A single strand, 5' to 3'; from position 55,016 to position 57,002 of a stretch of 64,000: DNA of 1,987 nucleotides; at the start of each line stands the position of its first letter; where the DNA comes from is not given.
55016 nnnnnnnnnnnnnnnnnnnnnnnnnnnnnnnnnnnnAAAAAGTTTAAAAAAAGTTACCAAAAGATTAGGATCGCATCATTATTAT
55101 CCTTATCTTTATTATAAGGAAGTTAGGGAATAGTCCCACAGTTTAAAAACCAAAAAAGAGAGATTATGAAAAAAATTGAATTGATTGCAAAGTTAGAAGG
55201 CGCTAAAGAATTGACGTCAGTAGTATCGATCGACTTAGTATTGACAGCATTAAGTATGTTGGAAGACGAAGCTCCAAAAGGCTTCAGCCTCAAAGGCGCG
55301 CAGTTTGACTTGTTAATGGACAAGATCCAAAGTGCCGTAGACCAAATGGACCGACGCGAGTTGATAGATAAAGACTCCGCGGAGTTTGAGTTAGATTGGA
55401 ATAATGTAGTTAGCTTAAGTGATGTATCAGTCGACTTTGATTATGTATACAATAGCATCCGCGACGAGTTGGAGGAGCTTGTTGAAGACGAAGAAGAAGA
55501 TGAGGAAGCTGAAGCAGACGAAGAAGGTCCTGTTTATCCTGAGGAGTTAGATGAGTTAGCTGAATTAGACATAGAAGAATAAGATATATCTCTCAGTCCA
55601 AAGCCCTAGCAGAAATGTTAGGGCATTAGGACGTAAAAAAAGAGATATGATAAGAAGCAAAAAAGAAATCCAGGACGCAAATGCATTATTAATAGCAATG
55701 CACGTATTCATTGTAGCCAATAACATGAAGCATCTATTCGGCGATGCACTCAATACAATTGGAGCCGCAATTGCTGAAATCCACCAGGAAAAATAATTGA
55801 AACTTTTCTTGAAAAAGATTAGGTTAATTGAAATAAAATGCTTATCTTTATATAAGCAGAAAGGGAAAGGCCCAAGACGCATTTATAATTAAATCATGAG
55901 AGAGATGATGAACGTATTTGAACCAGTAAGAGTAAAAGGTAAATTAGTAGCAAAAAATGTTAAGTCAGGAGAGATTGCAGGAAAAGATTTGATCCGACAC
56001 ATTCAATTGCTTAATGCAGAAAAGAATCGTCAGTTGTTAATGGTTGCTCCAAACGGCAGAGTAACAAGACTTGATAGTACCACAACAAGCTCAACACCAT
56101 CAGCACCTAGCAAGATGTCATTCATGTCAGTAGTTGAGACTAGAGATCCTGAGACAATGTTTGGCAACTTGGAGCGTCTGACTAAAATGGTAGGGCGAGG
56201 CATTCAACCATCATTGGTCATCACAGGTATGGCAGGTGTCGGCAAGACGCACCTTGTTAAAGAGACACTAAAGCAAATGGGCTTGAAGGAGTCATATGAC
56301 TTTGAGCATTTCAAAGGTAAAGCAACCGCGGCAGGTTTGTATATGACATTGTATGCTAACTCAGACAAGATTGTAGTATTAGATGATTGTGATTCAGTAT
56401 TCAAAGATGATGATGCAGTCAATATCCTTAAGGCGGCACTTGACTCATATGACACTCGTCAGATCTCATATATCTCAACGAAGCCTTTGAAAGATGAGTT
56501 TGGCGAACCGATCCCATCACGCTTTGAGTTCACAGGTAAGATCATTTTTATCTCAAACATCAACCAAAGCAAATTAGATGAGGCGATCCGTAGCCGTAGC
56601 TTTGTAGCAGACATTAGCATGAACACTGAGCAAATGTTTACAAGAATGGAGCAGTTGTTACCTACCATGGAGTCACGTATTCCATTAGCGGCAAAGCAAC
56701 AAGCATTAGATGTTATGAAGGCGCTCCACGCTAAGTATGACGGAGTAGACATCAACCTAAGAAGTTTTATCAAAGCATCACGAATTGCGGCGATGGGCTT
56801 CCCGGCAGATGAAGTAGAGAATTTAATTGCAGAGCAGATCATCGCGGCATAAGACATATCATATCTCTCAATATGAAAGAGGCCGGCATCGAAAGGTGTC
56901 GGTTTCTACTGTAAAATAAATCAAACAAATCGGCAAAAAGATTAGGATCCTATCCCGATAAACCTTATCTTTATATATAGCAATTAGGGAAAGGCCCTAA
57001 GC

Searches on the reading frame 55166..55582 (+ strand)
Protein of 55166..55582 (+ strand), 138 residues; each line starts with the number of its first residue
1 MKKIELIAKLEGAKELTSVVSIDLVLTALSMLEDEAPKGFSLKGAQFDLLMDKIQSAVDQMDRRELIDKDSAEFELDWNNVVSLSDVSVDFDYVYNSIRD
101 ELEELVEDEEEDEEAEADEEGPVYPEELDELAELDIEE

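Call 34: search_protein_families(library=pfam, proteins=[window:55166-55582:+], max_evalue=0.01)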
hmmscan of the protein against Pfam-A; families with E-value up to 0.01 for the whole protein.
window:55166-55582:+ (138 aa): 0 families

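Call 35: search_protein_families(library=phrogs, proteins=[window:55166-55582:+], max_evalue=0.01)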
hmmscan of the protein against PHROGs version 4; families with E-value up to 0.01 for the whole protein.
window:55166-55582:+ (138 aa): 0 families

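Call 54: search_protein_families(library=ncbifam, proteins=[window:55166-55579:+], max_evalue=0.01)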
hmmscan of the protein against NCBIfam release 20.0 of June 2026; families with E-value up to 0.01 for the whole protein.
window:55166-55579:+ (138 aa): 1 family
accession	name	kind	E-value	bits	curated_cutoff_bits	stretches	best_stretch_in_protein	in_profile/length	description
NF003877.0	PRK05427.1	equivalog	0.0019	17.7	283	1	46-115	178-246/308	manganese-dependent inorganic pyrophosphatase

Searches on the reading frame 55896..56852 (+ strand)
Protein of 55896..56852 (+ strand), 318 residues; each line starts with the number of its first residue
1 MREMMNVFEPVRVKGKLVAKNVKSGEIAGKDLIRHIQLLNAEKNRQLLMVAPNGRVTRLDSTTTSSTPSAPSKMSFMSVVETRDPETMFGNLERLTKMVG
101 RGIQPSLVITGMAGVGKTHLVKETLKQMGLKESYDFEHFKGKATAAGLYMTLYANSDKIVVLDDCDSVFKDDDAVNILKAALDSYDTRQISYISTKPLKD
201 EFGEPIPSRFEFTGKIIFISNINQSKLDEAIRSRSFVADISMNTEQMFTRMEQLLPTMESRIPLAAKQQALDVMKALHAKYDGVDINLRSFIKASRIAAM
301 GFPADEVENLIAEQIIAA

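Call 34: search_protein_families(library=pfam, proteins=[window:55896-56852:+], max_evalue=0.01)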
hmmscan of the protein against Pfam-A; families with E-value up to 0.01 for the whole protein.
window:55896-56852:+ (318 aa): 6 families
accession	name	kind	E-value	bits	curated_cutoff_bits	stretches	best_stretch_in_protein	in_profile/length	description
PF25201.1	nSTAND6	-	3.3e-08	34.1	27.7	1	90-139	3-52/148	Novel STAND NTPase 6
PF00004.35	AAA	-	1.8e-05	25.7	21.2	1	108-232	2-119/131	ATPase family associated with various cellular activities (AAA)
PF13191.12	AAA_16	-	2.1e-05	25.6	32.6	1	92-130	12-50/167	AAA ATPase domain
PF13173.12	AAA_14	-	0.00082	19.8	27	1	106-191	4-92/129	AAA domain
PF01637.24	ATPase_2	-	0.0011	19.3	33.2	1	92-129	8-45/225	ATPase domain predominantly from Archaea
PF00931.28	NB-ARC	-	0.0014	18.3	23.5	1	94-136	11-51/248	NB-ARC domain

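Call 35: search_protein_families(library=phrogs, proteins=[window:55896-56852:+], max_evalue=0.01)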
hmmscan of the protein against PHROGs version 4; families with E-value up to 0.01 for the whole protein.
window:55896-56852:+ (318 aa): 4 families
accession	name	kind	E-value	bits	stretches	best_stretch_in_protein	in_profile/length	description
phrog_1250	-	unknown function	7.1e-45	154.4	1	86-283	86-297/327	unknown function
phrog_168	-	DNA, RNA and nucleotide metabolism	4e-07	31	1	94-253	32-175/314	clamp loader of DNA polymerase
phrog_249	-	moron, auxiliary metabolic gene and host takeover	0.00065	20.1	1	65-130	85-153/380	porphyrin biosynthesis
phrog_25471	-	unknown function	0.0043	18.1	0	106-128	23-45/162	-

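Call 53: search_solved_structures(query=window:55896-56849:+, max_evalue=1)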
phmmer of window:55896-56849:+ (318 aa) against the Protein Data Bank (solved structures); distinct sequences matched with E-value up to 1: 24.
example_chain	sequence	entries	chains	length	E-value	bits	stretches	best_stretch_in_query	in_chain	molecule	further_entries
9een_L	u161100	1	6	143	0.041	16.6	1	18-76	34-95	Aspartate carbamoyltransferase regulatory chain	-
9atc_B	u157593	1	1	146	0.043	16.5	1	18-76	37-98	ASPARTATE TRANSCARBAMOYLASE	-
9eel_I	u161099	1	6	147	0.044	16.5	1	18-76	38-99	Aspartate carbamoyltransferase regulatory chain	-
2qg9_B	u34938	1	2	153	0.047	16.4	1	18-76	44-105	Aspartate carbamoyltransferase regulatory chain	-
2qgf_B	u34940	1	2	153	0.048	16.4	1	18-76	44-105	Aspartate carbamoyltransferase regulatory chain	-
1nbe_B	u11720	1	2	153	0.048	16.4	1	18-76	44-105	ASPARTATE TRANSCARBAMOYLASE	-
1d09_B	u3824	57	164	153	0.048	16.4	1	18-76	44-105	ASPARTATE CARBAMOYLTRANSFERASE REGULATORY CHAIN | ASPARTATE TRANSCARBAMOYLASE REGULATORY CHAIN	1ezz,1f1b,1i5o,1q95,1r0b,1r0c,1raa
1acm_B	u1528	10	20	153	0.048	16.4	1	18-76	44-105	ASPARTATE CARBAMOYLTRANSFERASE REGULATORY CHAIN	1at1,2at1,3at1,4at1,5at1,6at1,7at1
3jck_I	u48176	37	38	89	0.12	15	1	118-186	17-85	26S proteasome complex subunit SEM1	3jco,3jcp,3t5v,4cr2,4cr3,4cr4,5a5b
9cgc_Y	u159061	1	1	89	0.16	14.6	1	116-186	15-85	26S proteasome complex subunit SEM1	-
5jzv_A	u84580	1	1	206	0.26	14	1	99-131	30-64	Adenylate kinase isoenzyme 6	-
5ecc_A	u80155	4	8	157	0.45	13.2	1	176-225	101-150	Dehydrofolate reductase type I | Dihydrofolate reductase type 1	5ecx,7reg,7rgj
7myl_A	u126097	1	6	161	0.45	13.2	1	176-225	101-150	Dihydrofolate reductase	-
6i27_A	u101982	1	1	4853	0.61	12.7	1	97-158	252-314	Midasin,Midasin,Midasin,Midasin,Midasin,Midasin,Midasin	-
6hyp_A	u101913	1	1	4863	0.61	12.7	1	97-158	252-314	Midasin,Midasin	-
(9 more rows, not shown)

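Call 54: search_protein_families(library=ncbifam, proteins=[window:55896-56849:+], max_evalue=0.01)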
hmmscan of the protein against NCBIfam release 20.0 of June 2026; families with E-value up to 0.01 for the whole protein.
window:55896-56849:+ (318 aa): 5 families
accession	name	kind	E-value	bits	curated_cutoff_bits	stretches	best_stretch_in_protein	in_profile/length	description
TIGR03420.1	DnaA_homol_Hda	equivalog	0.00039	20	194.8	1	92-172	26-106/226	DnaA regulatory inactivator Hda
NF009067.0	PRK12402.1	equivalog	0.0019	17.2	317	0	93-125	25-57/340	replication factor C small subunit 2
NF003229.0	PRK04195.1-5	equivalog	0.0034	16.2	280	1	106-174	46-121/413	replication factor C large subunit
NF010248.0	PRK13695.1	equivalog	0.0043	16.8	156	1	107-128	6-27/180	NTPase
NF001679.0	PRK00440.1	equivalog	0.0095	15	303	0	92-120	27-55/322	replication factor C small subunit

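Call 60: find_homologous_proteins(query=window:55896-56849:+, max_evalue=0.00001)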
Query window:55896-56849:+ (318 aa): 2286 proteins with E <= 0.00001 among 3511 candidates; the best 120 are listed.
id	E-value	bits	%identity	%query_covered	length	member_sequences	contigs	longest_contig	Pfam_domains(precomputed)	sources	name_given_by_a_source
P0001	4.9e-193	658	96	100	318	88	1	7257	PF25201.1,PF13191.13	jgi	jgi:Cdc6-like AAA superfamily ATPase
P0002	1.1e-192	657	96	99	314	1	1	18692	PF25201.1,PF13191.13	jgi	jgi:hypothetical protein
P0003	2.2e-192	656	96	99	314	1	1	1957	PF25201.1,PF13191.13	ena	-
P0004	1.4e-189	646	95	99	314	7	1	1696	PF25201.1,PF13191.13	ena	-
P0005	1.7e-185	633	93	99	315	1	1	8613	PF25201.1,PF13191.13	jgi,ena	jgi:Cdc6-like AAA superfamily ATPase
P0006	3.4e-183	625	92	99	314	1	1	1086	PF25201.1,PF13191.13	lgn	-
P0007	5.6e-183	625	91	99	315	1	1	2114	PF25201.1,PF13191.13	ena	-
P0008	5.5e-182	622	92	99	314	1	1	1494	PF25201.1,PF13191.13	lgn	-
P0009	5.5e-180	615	90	99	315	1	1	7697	PF25201.1,PF00004.36,PF13191.13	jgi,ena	jgi:Cdc6-like AAA superfamily ATPase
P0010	8.8e-175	598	87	99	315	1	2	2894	PF25201.1,PF13191.13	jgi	-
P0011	1.3e-174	597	87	99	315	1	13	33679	PF25201.1,PF13191.13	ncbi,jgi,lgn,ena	jgi:hypothetical protein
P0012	2.4e-174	596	87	99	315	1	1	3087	PF25201.1,PF00004.36,PF13191.13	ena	-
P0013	2.5e-174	596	87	99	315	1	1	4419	PF25201.1,PF00004.36,PF13191.13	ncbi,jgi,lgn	jgi:hypothetical protein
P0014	2.5e-174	596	87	99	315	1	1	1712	PF25201.1,PF13191.13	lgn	-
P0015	2.5e-174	596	87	99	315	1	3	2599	PF25201.1,PF13191.13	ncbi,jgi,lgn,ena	jgi:hypothetical protein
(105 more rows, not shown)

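Call 67: predict_structure(alignment_id=A1)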
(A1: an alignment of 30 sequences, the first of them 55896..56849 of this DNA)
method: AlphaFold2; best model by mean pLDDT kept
length: 318 residues; sequences in the alignment: 30
mean_pLDDT: 60.3   pTM: 0.36
mean pLDDT of the five models: 60.3, 58.0, 57.8, 53.3, 51.4
residues with pLDDT >= 90: 1; 70-90: 114; 50-70: 87; < 50: 116
segments of 3 or more residues with pLDDT < 50: 62-137, 140-142, 184-195, 220-242
pLDDT, mean of each block of 10 residues (from residue 1): 68 83 82 84 84 79 37 33 37 36 34 36 43 42 59 59 59 63 46 50 55 54 47 38 66 76 87 86 67 84 83 71
secondary structure, 60 per line:
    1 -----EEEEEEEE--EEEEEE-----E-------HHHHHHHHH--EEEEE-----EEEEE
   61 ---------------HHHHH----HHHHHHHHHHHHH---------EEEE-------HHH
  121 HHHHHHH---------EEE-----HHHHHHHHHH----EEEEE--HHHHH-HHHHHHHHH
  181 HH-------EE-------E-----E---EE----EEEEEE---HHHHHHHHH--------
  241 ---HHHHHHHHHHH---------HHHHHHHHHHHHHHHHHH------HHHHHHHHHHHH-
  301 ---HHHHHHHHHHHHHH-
elements in order: E6-13 E16-21 H35-43 E46-50 E56-60 H76-80 H85-97 E107-110 H118-127 E137-139 H145-154 E159-163 H166-170 H172-182 E215-220 H224-232 H244-254 H264-281 H288-299 H304-317

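Call 68: search_solved_structures(query=A1, max_evalue=1)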
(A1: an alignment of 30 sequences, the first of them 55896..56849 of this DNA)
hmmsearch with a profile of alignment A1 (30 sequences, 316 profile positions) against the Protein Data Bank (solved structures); distinct sequences matched with E-value up to 1: 15.
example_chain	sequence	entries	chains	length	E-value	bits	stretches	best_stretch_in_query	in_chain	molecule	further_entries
6i27_A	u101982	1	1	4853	0.019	17.3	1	96-157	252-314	Midasin,Midasin,Midasin,Midasin,Midasin,Midasin,Midasin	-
6i26_A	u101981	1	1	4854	0.019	17.3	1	96-157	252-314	Midasin,Midasin,Midasin,Midasin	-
6hyp_A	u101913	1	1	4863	0.019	17.3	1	96-157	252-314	Midasin,Midasin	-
5jcs_s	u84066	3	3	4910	0.019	17.3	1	96-157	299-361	Midasin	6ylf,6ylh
3jck_I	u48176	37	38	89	0.15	14.4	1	118-185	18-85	26S proteasome complex subunit SEM1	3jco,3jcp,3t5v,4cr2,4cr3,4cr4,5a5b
9cgc_Y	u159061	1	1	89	0.17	14.2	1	117-185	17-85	26S proteasome complex subunit SEM1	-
6nak_D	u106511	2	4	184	0.23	13.8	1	89-174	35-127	TsaE | ATPase YjeE, predicted to have essential role in cell wall biosynthesis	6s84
6n9a_E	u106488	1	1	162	0.27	13.5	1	89-174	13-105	tRNA threonylcarbamoyladenosine biosynthesis protein TsaE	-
7sgz_B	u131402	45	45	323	0.33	13.2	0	90-121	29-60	Replication factor C subunit 4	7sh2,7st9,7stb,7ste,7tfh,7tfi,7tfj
1sxj_B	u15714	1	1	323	0.34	13.2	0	90-121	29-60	Activator 1 37 kDa subunit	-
8tw8_4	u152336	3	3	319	0.35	13.2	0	90-121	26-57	Replication factor C subunit 4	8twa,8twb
8tw7_4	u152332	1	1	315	0.36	13.1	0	90-121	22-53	Replication factor C subunit 4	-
6f8e_A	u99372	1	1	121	0.55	12.5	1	116-145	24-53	Pleckstrin homology domain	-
5ecc_A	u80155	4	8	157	0.56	12.5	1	175-224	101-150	Dehydrofolate reductase type I | Dihydrofolate reductase type 1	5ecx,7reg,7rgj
7myl_A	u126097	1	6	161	0.57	12.5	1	175-224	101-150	Dihydrofolate reductase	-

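Call 72: find_related_loci(query=A1, collection=viral_contigs, flank=9000)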
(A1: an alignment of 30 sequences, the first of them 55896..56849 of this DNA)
Query A1 (318 aa) in viral_contigs; peptide patterns used: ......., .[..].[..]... (x = any residue, [..] = any of these).
248 stretches matched a pattern; 29 encode a relative of the query (tblastn E <= 1e-3); 29 distinct loci.
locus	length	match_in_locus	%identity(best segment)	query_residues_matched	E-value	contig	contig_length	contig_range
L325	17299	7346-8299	80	1-318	2e-175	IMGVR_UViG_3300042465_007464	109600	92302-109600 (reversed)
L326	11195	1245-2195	80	2-318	4e-174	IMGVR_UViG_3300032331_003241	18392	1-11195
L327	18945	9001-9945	80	4-318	7e-168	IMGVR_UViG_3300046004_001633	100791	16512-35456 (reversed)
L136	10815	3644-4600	77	1-318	6e-166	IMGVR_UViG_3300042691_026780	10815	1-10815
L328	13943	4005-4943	77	2-317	4e-165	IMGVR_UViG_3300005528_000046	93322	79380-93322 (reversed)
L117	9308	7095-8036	77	2-318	7e-165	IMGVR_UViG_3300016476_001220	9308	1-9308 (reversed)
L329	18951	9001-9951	76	2-318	6e-164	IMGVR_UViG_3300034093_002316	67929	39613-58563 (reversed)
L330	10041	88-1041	75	1-318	5e-164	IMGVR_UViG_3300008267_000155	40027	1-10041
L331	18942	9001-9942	77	2-318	7e-163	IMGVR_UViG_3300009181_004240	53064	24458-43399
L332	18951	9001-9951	75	1-318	4e-160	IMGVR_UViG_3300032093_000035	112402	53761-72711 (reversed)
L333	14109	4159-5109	75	1-318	4e-160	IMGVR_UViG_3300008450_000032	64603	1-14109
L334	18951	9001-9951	75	2-318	1e-157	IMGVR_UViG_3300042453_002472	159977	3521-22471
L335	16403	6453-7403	75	2-318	1e-157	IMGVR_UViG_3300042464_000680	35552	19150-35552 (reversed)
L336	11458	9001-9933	73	4-317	6e-155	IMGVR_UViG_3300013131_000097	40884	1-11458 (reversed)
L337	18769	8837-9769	71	4-317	2e-152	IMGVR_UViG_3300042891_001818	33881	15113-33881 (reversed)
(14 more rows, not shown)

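Call 84: fold_search(model_id=the predicted structure, library=pdb)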
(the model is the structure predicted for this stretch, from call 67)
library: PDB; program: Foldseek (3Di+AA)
matches with E <= 10: 592; with E <= 0.001: 14
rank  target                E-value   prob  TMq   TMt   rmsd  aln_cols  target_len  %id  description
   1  9qhd_B                3.1e-04  0.99  0.27  0.31  18.7       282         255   17  NorQD complex state 1 from Jhaorihella thermophila (released 2026-03-25)
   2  1ny6_C                3.3e-04  1.00  0.32  0.39  20.7       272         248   16  Crystal structure of sigm54 activator (AAA+ ATPase) in the active state (released 2003-11-11)
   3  5vhs_C                3.5e-04  0.98  0.27  0.25  21.3       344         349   11  Conformational Landscape of the p28-Bound Human Proteasome Regulatory Particle (released 2017-08-23)
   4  7xbk_G                4.0e-04  0.99  0.27  0.26  21.7       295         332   14  Structure and mechanism of a mitochondrial AAA+ disaggregase CLPB (released 2023-01-25)
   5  7ttr_D                5.0e-04  0.98  0.24  0.23  22.0       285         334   15  Skd3_ATPyS_FITC-casein Hexamer, AAA+ only (released 2022-09-28)
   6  6epc_J                5.0e-04  0.90  0.24  0.20  21.2       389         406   12  Ground state 26S proteasome (GS2) (released 2018-02-07)
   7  7ttr_C                6.0e-04  0.99  0.27  0.26  21.0       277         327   16  Skd3_ATPyS_FITC-casein Hexamer, AAA+ only (released 2022-09-28)
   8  7tts_C                6.0e-04  0.99  0.27  0.20  21.0       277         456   16  Skd3, hexamer, filtered (released 2022-09-28)
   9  4l4u                  6.7e-04  0.99  0.27  0.23  19.7       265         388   15  Crystal structure of construct containing A. aeolicus NtrC1 receiver, central and DNA binding domains (released 2013-08-28)
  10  5m32_g                7.1e-04  0.85  0.23  0.21  23.0       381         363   13  Human 26S proteasome in complex with Oprozomib (released 2017-07-05)
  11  4lzz_E                7.6e-04  0.98  0.27  0.32  20.9       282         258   13  Nucleotide-induced asymmetry within atpase activator ring drives s54-RNAP interaction and ATP hydrolysis (released 2013-12-04)
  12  6z1d_B                8.5e-04  0.99  0.30  0.35  19.9       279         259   15  Crystal structure of the AAA domain of Rubisco Activase from Nostoc sp. (strain PCC 7120), Gadolinium complex (released 2020-09-23)
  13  9qh7_E                8.5e-04  0.98  0.27  0.33  18.0       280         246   15  NorQ in complex with NorD VWA domain steep staircase subset 1 from Paracoccus denitrificans (released 2026-03-25)
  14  5t0c_AC               9.5e-04  0.85  0.23  0.19  20.5       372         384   13  Structural basis for dynamic regulation of the human 26S proteasome (released 2016-10-19)
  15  6u1y_B                1.1e-03  0.99  0.28  0.35  18.4       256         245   14  bcs1 AAA domain (released 2020-02-05)
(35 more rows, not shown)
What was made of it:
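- Foldseek's top hits include sigma-54 activators, but on a poor model (call 84).
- Tried and rejected: PDB sequence and profile searches were insignificant (calls 53, 68), the AF2 model had pLDDT 60 (call 67), and Foldseek gave generic AAA+ matches with TM about 0.27 (call 84).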
